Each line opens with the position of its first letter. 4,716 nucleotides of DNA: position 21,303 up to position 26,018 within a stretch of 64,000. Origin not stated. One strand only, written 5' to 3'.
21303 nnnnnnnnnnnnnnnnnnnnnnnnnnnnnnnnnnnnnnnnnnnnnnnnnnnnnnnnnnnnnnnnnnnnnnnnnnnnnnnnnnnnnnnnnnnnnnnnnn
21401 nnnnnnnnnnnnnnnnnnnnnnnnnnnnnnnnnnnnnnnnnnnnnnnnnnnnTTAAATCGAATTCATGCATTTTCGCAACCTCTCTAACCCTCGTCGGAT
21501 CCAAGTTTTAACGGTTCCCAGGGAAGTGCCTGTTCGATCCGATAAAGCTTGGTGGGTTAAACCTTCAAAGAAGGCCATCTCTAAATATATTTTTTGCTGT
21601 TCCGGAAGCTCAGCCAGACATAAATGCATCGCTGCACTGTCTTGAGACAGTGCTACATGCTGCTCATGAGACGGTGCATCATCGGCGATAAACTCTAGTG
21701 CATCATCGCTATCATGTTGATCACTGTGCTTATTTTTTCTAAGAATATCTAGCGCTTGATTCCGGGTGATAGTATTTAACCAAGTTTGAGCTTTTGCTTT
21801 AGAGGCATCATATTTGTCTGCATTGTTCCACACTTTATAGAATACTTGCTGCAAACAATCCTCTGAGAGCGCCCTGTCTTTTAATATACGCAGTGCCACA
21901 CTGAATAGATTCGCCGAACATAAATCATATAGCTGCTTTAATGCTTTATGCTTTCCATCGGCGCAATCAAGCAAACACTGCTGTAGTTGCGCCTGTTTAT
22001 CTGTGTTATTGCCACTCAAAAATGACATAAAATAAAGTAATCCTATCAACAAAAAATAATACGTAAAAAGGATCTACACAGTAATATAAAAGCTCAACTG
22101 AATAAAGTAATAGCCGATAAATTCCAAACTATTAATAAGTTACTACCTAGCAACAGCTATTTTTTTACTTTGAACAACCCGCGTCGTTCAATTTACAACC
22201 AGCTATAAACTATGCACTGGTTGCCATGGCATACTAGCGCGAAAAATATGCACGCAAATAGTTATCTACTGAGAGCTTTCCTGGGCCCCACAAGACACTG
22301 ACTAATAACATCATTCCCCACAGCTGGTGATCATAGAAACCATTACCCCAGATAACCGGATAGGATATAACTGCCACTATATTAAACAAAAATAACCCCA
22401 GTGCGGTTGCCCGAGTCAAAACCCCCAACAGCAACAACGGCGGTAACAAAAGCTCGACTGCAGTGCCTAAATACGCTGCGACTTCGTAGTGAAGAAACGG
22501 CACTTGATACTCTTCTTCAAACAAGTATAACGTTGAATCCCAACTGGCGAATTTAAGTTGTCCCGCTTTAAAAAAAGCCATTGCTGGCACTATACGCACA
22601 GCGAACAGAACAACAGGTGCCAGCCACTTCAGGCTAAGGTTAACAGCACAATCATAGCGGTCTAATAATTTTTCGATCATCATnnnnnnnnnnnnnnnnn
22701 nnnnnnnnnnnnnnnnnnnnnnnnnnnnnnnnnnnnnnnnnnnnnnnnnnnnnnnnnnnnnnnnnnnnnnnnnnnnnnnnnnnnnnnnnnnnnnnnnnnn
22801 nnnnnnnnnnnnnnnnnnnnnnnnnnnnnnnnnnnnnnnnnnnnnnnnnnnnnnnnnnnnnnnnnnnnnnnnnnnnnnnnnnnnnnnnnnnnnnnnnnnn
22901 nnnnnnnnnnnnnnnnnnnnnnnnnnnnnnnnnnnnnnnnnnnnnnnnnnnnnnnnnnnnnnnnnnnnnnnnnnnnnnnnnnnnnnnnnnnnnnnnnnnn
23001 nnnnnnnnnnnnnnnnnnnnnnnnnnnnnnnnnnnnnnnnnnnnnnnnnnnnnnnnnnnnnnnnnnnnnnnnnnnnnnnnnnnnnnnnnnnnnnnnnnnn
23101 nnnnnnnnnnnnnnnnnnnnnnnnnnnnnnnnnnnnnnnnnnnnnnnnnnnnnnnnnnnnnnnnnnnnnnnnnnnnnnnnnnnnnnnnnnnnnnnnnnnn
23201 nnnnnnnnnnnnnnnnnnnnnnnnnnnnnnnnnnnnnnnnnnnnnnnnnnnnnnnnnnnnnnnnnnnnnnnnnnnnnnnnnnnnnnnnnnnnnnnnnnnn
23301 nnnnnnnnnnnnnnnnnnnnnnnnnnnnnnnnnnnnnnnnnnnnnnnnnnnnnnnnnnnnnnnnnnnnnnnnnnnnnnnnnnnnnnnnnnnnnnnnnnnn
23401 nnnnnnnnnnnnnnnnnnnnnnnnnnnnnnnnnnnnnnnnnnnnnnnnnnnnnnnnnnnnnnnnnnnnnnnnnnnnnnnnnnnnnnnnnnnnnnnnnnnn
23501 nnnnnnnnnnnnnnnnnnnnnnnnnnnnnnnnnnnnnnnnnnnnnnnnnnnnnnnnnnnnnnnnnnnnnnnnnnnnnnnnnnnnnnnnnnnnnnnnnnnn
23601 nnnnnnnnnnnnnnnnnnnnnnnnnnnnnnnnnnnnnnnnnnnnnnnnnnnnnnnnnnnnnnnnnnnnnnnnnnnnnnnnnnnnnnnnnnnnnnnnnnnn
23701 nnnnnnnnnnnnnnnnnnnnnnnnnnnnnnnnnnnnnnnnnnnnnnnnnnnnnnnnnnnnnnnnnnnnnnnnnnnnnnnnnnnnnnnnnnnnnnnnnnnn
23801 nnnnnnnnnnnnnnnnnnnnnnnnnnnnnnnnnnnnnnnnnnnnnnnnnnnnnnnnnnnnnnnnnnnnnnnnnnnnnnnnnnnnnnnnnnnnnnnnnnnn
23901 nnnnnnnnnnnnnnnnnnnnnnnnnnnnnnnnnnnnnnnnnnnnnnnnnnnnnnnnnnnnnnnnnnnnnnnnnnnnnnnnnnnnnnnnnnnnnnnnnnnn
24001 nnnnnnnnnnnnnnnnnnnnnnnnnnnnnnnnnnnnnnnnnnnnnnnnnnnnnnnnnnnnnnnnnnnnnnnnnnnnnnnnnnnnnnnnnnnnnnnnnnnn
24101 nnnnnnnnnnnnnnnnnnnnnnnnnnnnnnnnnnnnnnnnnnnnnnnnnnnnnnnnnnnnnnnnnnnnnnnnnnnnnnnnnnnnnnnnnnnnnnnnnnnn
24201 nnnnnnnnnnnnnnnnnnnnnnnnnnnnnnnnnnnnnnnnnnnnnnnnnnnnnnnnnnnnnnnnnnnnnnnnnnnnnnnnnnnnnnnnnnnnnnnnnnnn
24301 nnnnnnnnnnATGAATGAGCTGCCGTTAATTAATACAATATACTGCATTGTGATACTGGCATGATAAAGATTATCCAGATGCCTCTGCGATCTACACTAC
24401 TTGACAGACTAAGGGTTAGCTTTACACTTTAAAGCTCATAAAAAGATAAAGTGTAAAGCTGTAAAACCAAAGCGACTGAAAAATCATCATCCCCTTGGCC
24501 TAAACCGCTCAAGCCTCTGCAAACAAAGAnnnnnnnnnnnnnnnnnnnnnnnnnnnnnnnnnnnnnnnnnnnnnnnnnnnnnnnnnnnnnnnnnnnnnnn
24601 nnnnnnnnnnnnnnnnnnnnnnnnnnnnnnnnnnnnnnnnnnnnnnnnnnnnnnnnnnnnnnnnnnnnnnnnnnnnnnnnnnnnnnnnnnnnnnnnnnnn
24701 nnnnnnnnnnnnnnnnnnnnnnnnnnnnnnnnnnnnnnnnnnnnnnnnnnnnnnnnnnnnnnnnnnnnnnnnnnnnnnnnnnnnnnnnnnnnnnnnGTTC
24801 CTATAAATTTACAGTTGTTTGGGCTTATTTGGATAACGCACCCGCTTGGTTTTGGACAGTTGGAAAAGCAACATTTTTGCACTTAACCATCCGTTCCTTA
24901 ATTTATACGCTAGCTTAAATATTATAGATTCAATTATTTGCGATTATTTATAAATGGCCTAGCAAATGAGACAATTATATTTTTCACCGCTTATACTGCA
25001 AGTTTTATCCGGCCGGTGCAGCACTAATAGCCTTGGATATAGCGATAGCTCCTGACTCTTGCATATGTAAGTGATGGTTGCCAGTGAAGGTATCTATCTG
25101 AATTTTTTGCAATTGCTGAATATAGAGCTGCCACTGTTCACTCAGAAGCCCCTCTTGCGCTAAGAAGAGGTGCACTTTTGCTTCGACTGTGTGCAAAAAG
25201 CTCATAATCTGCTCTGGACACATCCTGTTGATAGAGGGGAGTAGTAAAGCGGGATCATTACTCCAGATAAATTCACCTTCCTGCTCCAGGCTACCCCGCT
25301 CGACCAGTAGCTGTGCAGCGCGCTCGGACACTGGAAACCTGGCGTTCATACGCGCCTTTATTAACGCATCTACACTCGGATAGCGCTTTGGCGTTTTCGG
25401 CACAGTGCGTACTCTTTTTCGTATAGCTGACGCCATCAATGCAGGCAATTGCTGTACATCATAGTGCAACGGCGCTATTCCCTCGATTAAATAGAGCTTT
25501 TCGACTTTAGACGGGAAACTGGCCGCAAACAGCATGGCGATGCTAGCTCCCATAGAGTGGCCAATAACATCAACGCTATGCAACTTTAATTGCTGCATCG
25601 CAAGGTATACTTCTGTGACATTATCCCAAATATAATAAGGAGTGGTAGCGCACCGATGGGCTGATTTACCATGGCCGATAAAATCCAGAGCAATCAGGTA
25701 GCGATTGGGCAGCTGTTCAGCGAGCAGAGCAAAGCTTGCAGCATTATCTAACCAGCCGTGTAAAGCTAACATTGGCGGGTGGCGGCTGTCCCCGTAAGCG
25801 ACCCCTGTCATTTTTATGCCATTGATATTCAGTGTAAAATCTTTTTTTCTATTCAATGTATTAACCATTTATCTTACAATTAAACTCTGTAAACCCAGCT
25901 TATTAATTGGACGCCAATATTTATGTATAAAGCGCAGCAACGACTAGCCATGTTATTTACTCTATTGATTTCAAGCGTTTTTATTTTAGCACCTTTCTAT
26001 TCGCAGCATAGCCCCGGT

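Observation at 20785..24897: Bufferin/gig-type periplasmic RiPP metallophore cluster (DUF2282 precursor, DUF692 MNIO enzyme, DUF2063 partner, DoxX) with a dedicated ECF sigma/anti-sigma pair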

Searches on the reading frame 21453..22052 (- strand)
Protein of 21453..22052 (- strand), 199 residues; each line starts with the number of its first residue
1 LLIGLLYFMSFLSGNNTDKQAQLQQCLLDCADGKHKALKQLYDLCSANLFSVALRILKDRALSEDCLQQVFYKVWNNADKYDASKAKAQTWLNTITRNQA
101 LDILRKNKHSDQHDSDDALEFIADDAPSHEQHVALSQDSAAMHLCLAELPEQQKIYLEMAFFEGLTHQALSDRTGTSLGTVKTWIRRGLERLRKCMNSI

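Call 3: search_protein_families(library=pfam, proteins=[window:21453-22052:-], max_evalue=0.01)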
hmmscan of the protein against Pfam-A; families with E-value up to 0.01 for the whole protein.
window:21453-22052:- (199 aa): 4 families
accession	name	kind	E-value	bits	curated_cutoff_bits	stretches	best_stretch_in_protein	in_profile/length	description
PF04542.20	Sigma70_r2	-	1.7e-15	57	24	1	45-108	5-69/71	Sigma-70 region 2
PF08281.18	Sigma70_r4_2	-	1.1e-13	51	25.7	1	141-192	3-54/54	Sigma-70, region 4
PF04545.22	Sigma70_r4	-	9.6e-12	44.7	24.1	1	145-194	1-50/50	Sigma-70, region 4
PF07638.17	Sigma70_ECF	-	0.0079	16.5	21.1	0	25-183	6-170/185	ECF sigma factor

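Call 4: search_protein_families(library=ncbifam, proteins=[window:21453-22052:-], max_evalue=0.01)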
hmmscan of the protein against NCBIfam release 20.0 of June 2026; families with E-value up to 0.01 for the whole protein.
window:21453-22052:- (199 aa): 93 families (the best 25 are shown)
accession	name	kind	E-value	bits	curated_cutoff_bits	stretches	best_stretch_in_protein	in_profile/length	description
NF009167.0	PRK12514.1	equivalog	1.3e-44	152.2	265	1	23-197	7-179/180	RNA polymerase sigma factor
NF009186.0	PRK12534.1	equivalog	4.3e-41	140.8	267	1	14-197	6-186/187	RNA polymerase sigma factor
NF009189.0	PRK12537.1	equivalog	8e-41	139.6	261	1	21-197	8-182/182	RNA polymerase sigma factor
NF007228.0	PRK09646.1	subfamily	1.1e-39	136.1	226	1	16-197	10-191/194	ECF RNA polymerase sigma factor SigK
NF009172.0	PRK12519.1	subfamily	2.8e-31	108.6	222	1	25-197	18-190/194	RNA polymerase sigma factor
NF008893.0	PRK11924.2-3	equivalog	3.9e-31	108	331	1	21-196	6-180/181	RNA polymerase sigma factor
NF008890.0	PRK11924.1-3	equivalog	2.2e-29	102.3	284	1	16-197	18-202/205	RNA polymerase sigma factor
TIGR02937.1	sigma70-ECF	superfamily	2.9e-29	101.8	42.9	1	37-196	2-165/165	sigma-70 family RNA polymerase sigma factor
NF004113.0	PRK05602.1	equivalog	4.5e-27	95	208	1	24-196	33-201/211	RNA polymerase sigma factor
NF008895.0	PRK11924.3-2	equivalog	6.4e-27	94.2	259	1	58-197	2-139/140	RNA polymerase sigma factor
NF009166.1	PRK12513.1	equivalog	1e-26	93.9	206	1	24-197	10-187/193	RNA polymerase sigma factor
TIGR02985.1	Sig70_bacteroi1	subfamily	5e-25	88.6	126.4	1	37-194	2-160/162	RNA polymerase sigma-70 factor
NF010500.0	PRK13919.1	subfamily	6e-25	88.5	226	1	30-195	17-182/186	putative RNA polymerase sigma E protein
NF009168.0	PRK12515.1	subfamily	9.7e-25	87.2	236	1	21-185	6-168/189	RNA polymerase sigma factor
NF058625.1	sigma_PG0214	equivalog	1.6e-23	83.2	130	1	45-197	13-162/170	GFO_1088 family ECF-type sigma factor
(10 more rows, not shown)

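Call 43: search_solved_structures(query=window:21453-22028:-, max_evalue=0.00001, show_alignments=1)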
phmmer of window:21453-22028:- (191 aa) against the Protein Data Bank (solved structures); distinct sequences matched with E-value up to 0.00001: 11.
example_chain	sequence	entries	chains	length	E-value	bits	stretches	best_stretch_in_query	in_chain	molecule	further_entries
2q1z_A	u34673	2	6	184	3.5e-24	88.6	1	52-188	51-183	RpoE, ECF SigE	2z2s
4nqw_A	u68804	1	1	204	7.8e-22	81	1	21-189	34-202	ECF RNA polymerase sigma factor SigK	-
5wuq_A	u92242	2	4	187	1.4e-11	47.6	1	22-189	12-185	ECF RNA polymerase sigma factor SigW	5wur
6dv9_F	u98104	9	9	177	1.5e-11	47.5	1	28-188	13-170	ECF RNA polymerase sigma factor SigL | RNA polymerase sigma factor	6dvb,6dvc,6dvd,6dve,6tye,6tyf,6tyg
9m9d_F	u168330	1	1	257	4.2e-11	46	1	39-186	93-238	ECF RNA polymerase sigma factor SigE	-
9m9e_F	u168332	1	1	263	4.5e-11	45.9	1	39-186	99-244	ECF RNA polymerase sigma factor SigE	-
9m98_F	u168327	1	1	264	4.5e-11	45.9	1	39-186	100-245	ECF RNA polymerase sigma factor SigE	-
6in7_B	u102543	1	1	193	3.8e-08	36.4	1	22-188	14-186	RNA polymerase sigma-H factor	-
8z6g_B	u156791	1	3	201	4.3e-08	36.2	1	22-188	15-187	RNA polymerase sigma factor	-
5uxx_A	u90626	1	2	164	1e-07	35.1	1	36-188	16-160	RNA polymerase sigma factor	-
6jcy_F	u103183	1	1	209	8.7e-07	32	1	40-188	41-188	ECF RNA polymerase sigma factor SigH,ECF RNA polymerase sigma factor SigE,ECF RNA polymera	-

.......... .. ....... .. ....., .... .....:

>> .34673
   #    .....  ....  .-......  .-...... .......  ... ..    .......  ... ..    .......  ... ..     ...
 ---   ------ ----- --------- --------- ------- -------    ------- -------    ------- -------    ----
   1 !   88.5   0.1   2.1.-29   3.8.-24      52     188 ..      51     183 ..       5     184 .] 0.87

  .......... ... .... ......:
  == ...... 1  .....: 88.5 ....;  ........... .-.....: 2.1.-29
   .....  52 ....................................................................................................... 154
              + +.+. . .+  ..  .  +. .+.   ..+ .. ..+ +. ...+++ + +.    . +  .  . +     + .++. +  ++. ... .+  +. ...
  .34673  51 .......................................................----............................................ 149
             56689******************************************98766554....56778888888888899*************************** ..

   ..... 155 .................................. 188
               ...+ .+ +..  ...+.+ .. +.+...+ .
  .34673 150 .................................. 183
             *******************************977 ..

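Call 65: search_solved_structures(query=window:21453-22028:-, max_evalue=1e-20, show_alignments=2)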
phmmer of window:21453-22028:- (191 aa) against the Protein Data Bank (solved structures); distinct sequences matched with E-value up to 1e-20: 2.
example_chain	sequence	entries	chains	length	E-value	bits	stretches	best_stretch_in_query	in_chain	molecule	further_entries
2q1z_A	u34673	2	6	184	3.5e-24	88.6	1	52-188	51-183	RpoE, ECF SigE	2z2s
4nqw_A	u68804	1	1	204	7.8e-22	81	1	21-189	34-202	ECF RNA polymerase sigma factor SigK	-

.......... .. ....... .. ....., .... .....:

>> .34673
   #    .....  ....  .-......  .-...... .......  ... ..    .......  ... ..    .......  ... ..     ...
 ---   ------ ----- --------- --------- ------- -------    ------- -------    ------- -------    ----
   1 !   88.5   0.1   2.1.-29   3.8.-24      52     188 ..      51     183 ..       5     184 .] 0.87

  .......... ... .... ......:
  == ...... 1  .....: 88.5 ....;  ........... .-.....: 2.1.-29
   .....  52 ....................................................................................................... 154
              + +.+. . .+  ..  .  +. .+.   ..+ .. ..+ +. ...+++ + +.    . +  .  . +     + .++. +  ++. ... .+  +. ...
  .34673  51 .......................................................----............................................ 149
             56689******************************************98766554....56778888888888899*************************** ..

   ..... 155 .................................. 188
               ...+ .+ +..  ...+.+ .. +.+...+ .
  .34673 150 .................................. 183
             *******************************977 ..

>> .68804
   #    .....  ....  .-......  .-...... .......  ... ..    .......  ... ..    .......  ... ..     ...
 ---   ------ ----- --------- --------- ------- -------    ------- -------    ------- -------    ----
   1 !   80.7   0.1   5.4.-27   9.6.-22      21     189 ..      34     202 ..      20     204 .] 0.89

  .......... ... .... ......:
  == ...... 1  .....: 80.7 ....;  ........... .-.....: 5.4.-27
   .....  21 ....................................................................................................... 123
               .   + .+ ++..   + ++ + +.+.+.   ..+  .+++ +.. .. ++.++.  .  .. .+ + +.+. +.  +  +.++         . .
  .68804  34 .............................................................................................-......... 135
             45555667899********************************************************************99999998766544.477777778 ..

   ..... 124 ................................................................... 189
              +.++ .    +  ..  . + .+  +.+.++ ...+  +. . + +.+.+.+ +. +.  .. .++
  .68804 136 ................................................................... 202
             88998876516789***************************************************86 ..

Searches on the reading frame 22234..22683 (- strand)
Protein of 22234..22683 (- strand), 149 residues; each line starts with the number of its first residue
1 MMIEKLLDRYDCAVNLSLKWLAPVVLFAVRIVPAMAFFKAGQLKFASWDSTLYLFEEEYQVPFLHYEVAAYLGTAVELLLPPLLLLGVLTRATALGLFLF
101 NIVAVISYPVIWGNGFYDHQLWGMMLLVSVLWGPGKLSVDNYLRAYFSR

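Call 3: search_protein_families(library=pfam, proteins=[window:22234-22683:-], max_evalue=0.01)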
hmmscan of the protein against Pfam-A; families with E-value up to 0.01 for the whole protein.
window:22234-22683:- (149 aa): 2 families
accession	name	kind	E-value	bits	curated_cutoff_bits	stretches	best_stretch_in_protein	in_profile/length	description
PF07681.17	DoxX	-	6.5e-12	46.4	23.6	1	26-106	2-81/85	DoxX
PF04173.18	DoxD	-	0.0013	19.1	22.7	1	74-147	72-148/167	TQO small subunit DoxD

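Call 4: search_protein_families(library=ncbifam, proteins=[window:22234-22683:-], max_evalue=0.01)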
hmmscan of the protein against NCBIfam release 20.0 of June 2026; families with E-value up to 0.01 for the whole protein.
window:22234-22683:- (149 aa): 1 family
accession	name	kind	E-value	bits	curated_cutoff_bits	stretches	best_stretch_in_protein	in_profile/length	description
NF050144.1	matur_HvfX_fam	equivalog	3.1e-12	47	80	1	26-116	4-93/165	HvfX family Cu-binding RiPP maturation protein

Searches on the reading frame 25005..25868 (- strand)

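Call 3: search_protein_families(library=pfam, proteins=[window:25005-25868:-], max_evalue=0.01)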
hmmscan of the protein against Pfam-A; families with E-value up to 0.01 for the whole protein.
window:25005-25868:- (287 aa): 7 families
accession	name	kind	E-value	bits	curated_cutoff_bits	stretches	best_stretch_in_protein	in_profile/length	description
PF00561.26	Abhydrolase_1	-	7.1e-18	65.6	25.8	1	31-165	1-129/245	alpha/beta hydrolase fold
PF12697.13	Abhydrolase_6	-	8e-11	43.4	26.3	1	34-270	2-208/217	Alpha/beta hydrolase family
PF12146.15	Hydrolase_4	-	4.8e-09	36.3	27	1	34-158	8-136/239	Serine aminopeptidase, S33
PF00975.26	Thioesterase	-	1.8e-05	25.5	26.4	1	42-169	12-141/226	Thioesterase domain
PF07819.20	PGAP1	-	0.00065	20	24.3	1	85-140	80-135/233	PGAP1-like alpha/beta domain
PF01764.32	Lipase_3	-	0.00073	19.9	22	1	89-120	55-86/140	Lipase (class 3)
PF03096.20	Ndr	-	0.001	18.3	23.3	1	65-129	65-131/283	Ndr family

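Call 4: search_protein_families(library=ncbifam, proteins=[window:25005-25868:-], max_evalue=0.01)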
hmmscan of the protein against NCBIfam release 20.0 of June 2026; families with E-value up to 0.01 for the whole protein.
window:25005-25868:- (287 aa): 30 families (the best 25 are shown)
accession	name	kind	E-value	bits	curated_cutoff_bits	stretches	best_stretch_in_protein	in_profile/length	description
NF050089.1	i_nPHAscl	equivalog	2.4e-15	56.4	300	1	30-156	18-143/288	intracellular short-chain-length polyhydroxyalkanoate depolymerase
NF011457.0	PRK14875.1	equivalog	3.1e-15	56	307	1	15-129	117-230/372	acetoin dehydrogenase dihydrolipoyllysine-residue acetyltransferase subunit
TIGR03695.1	menH_SHCHC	equivalog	2.1e-14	53.5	208.55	1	31-130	3-104/252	2-succinyl-6-hydroxy-2,4-cyclohexadiene-1-carboxylate synthase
NF007954.0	PRK10673.1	equivalog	1.5e-12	47.4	399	1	28-146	14-129/255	esterase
NF002938.0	PRK03592.1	equivalog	2.7e-09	36.8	241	1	12-145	14-143/298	haloalkane dehalogenase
NF045632.1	hydroxlase_HsaD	equivalog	5.3e-08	32.1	400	1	26-128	30-135/290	4,5:9,10-diseco-3-hydroxy-5,9,17-trioxoandrosta-1(10),2-diene-4-oate hydrolase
NF051488.1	bifunc_PcaDC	exception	7.1e-08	32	390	1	54-130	37-111/375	bifunctional 3-oxoadipate enol-lactonase/4-carboxymuconolactone decarboxylase PcaDC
TIGR01738.1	bioH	equivalog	8.1e-08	32.2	206.95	1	34-135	8-103/245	pimeloyl-ACP methyl ester esterase BioH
TIGR02427.1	protocat_pcaD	equivalog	1.5e-07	31.1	255.85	1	53-129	36-111/251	3-oxoadipate enol-lactonase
NF008340.0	PRK11126.1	equivalog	2.4e-07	30.2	261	1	27-130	11-111/255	2-succinyl-6-hydroxy-2,4-cyclohexadiene-1-carboxylate synthase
TIGR03611.1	RutD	equivalog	6e-07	29.1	238.5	1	58-131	42-114/258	pyrimidine utilization protein D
NF004514.1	PRK05855.1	equivalog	6.9e-07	28.2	455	1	14-108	6-102/578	SDR family oxidoreductase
TIGR01249.1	pro_imino_pep_1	equivalog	2e-06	27.2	259.75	1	31-127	28-125/307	prolyl aminopeptidase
NF052610.1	macro_16_ester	equivalog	6.4e-06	25.7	420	1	12-131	5-128/281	alpha/beta fold macrolide esterase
NF041759.1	mac_hydro_EstT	equivalog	1.1e-05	24.8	450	1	13-129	5-125/278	macrolide hydrolase EstT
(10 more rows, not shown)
